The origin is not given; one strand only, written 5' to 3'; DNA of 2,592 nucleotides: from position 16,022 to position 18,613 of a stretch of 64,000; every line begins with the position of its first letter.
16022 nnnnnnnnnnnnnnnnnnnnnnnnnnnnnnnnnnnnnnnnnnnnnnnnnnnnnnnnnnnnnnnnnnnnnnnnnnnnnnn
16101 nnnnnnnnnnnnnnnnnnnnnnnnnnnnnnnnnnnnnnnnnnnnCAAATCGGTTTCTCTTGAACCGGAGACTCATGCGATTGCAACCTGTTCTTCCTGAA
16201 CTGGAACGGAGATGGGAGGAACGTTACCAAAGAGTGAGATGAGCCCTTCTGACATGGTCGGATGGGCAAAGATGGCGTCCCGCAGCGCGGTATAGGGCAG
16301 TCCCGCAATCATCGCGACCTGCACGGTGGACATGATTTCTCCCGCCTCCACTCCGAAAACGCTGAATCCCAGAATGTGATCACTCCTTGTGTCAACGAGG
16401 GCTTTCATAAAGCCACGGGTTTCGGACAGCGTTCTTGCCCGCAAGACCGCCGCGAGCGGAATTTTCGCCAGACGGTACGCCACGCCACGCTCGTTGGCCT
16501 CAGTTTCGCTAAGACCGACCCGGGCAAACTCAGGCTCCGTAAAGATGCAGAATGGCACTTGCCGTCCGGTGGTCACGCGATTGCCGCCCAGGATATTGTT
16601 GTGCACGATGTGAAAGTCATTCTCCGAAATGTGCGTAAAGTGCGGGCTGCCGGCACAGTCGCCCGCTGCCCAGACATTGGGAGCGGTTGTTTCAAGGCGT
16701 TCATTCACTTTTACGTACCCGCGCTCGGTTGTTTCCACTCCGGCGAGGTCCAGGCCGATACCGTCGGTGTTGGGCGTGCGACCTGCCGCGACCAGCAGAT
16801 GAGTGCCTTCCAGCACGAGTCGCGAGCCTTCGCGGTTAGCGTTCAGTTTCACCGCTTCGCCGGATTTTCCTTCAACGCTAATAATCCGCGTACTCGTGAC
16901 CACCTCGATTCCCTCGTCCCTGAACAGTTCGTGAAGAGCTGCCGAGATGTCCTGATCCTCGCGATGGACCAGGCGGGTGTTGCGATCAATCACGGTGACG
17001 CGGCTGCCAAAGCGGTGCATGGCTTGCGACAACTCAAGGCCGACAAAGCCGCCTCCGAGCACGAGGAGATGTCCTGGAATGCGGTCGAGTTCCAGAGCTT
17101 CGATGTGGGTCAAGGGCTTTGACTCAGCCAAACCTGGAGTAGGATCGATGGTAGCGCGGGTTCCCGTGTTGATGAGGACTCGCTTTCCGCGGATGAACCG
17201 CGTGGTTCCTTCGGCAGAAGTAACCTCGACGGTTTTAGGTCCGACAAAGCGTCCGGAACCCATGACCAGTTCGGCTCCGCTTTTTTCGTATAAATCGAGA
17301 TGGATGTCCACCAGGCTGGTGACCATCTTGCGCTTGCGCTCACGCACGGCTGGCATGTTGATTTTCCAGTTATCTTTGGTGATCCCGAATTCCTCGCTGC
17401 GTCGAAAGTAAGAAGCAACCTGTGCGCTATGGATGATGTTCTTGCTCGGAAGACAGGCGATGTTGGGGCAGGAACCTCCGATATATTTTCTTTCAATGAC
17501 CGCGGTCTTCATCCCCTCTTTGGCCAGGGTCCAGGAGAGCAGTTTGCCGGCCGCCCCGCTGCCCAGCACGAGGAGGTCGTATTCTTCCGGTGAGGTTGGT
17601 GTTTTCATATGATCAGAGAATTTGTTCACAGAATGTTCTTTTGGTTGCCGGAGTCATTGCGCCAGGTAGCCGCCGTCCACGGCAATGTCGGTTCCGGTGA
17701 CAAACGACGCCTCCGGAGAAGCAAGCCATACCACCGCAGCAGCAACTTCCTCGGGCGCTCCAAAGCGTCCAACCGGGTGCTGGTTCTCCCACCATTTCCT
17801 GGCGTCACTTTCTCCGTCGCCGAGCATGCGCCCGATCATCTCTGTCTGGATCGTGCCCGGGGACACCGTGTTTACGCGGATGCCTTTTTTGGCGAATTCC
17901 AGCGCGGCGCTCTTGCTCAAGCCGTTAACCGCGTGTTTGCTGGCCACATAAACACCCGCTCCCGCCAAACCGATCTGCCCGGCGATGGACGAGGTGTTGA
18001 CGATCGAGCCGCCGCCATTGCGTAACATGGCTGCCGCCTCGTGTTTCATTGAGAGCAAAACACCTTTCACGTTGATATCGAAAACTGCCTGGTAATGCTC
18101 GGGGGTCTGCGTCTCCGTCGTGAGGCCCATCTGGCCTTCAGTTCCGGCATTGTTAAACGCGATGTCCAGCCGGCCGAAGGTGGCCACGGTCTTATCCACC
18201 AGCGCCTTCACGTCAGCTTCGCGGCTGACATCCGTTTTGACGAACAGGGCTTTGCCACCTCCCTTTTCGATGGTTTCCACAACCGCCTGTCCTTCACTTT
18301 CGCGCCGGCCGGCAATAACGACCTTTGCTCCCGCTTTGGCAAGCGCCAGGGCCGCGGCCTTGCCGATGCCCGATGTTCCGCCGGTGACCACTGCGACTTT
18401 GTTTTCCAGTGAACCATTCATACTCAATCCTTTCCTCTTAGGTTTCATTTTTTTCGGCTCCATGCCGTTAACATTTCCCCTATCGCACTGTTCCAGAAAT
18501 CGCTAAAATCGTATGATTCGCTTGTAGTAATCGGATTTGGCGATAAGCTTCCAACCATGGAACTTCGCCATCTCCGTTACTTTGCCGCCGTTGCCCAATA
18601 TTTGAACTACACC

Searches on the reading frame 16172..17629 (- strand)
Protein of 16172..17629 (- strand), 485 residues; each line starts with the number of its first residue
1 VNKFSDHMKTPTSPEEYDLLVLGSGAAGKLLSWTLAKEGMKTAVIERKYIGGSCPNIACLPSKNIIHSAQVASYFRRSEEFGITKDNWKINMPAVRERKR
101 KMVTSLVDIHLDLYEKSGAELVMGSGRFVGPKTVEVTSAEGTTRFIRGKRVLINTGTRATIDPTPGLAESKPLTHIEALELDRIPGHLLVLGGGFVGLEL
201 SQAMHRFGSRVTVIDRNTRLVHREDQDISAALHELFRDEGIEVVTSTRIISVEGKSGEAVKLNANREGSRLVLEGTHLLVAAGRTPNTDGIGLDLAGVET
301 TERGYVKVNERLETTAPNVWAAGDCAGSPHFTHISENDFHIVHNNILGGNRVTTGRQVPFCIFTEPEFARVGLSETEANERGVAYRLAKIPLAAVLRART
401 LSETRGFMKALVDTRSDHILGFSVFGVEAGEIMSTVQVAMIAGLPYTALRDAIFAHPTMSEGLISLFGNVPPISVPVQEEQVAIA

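Call 34: search_protein_families(library=pfam, proteins=[window:16172-17629:-], max_evalue=0.001)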
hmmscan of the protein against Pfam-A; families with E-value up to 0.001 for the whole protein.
window:16172-17629:- (485 aa): 12 families
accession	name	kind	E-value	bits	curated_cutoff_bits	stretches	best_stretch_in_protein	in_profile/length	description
PF07992.20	Pyr_redox_2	-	2.5e-55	188.4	26.1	1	17-335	1-287/291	Pyridine nucleotide-disulphide oxidoreductase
PF02852.28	Pyr_redox_dim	-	3.9e-27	95.1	25.3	1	358-463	1-106/110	Pyridine nucleotide-disulphide oxidoreductase, dimerisation domain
PF00070.33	Pyr_redox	-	4.7e-21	75.5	22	1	187-262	1-79/82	Pyridine nucleotide-disulphide oxidoreductase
PF13450.12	NAD_binding_8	-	1.3e-08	35.5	21.9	0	21-58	1-39/68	NAD(P)-binding Rossmann-like domain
PF01266.30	DAO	-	7.1e-07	29.5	27.9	0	18-52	1-37/353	FAD dependent oxidoreductase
PF13738.12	Pyr_redox_3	-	8.7e-07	28.9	30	1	186-323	165-305/305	Pyridine nucleotide-disulphide oxidoreductase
PF03486.20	HI0933_like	-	9.2e-07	29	50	0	18-77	2-62/244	HI0933-like protein Rossmann domain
PF00890.30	FAD_binding_2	-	2.6e-06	27.3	20.4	0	18-49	1-32/414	FAD binding domain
PF01494.25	FAD_binding_3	-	1.2e-05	25.2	22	0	17-47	2-32/349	FAD binding domain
PF01134.28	GIDA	-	0.00028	20.5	22.1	0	18-96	1-86/391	Glucose inhibited division protein A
PF02737.24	3HCDH_N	-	0.00052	20.4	22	0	189-241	3-55/180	3-hydroxyacyl-CoA dehydrogenase, NAD binding domain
PF01262.27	AlaDh_PNT_C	-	0.00088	19.2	23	0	185-226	28-69/214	Alanine dehydrogenase/PNT, C-terminal domain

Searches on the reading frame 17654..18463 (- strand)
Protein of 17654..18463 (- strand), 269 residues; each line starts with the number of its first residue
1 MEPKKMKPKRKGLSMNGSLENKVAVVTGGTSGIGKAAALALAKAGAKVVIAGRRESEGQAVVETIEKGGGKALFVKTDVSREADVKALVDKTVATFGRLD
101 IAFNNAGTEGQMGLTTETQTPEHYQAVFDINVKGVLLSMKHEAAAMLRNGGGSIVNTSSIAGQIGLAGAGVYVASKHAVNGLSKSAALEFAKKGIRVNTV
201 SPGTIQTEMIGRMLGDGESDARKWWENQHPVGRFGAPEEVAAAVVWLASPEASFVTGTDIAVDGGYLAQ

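Call 34: search_protein_families(library=pfam, proteins=[window:17654-18463:-], max_evalue=0.001)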
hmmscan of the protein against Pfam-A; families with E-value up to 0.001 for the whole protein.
window:17654-18463:- (269 aa): 5 families
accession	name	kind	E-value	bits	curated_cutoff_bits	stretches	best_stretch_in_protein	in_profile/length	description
PF13561.12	adh_short_C2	-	1.9e-69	234.3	27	1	31-266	6-235/236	Enoyl-(Acyl carrier protein) reductase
PF00106.31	adh_short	-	3.3e-55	187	26.6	1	22-210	1-187/195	short chain dehydrogenase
PF08659.16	KR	-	3e-13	50.5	22.6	1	25-185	4-162/180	KR domain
PF23441.1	SDR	-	1.3e-06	28.4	27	1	19-266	5-255/258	SDR-like rossmann domain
PF01370.27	Epimerase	-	0.0003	20.7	20.9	0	25-115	2-80/240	NAD dependent epimerase/dehydratase family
